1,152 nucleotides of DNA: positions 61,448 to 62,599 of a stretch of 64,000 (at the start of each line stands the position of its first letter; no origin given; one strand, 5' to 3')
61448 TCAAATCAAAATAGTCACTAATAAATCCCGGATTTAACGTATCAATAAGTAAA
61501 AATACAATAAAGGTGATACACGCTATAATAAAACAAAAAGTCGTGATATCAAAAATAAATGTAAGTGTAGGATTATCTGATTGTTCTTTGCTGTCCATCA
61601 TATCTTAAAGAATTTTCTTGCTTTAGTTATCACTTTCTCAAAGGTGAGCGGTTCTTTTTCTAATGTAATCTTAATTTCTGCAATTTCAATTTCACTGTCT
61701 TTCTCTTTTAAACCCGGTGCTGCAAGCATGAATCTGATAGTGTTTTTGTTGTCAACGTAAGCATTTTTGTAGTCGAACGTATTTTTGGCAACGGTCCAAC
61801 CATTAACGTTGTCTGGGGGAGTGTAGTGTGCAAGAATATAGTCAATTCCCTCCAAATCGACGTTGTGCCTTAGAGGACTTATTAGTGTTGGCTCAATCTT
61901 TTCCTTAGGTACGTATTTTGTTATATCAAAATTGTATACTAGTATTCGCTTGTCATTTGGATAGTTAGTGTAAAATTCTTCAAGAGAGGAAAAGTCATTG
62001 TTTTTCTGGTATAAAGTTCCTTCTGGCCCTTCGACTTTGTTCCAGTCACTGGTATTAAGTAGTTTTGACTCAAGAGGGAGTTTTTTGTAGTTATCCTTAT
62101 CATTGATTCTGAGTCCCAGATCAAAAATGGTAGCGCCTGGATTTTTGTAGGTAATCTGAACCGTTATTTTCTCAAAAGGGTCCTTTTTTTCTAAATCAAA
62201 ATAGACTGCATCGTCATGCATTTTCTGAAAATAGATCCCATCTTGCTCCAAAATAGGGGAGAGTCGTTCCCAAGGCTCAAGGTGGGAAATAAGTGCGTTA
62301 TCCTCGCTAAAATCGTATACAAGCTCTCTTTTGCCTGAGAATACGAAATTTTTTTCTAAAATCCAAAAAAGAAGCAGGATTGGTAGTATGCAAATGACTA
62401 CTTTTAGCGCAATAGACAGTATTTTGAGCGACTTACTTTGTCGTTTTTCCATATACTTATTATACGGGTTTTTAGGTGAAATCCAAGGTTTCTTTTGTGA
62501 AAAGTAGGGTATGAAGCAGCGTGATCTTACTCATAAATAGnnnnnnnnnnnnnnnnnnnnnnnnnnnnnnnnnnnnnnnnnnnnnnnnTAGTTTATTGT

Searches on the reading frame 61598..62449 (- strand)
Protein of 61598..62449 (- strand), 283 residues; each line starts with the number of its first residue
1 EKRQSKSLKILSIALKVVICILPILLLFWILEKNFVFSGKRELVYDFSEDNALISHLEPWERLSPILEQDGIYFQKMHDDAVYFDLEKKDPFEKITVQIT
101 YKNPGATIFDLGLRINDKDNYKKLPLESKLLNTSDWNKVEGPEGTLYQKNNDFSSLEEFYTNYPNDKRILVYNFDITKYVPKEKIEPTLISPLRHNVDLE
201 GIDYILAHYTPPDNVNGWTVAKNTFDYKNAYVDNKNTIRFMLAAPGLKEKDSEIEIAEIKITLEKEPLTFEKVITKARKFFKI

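Call 28: find_encoding_contigs(protein=window:61598-62449:-, flank=10000, max_places=10)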
Protein window:61598-62449:- (283 aa): no gene with exactly this product is on record in the collection.
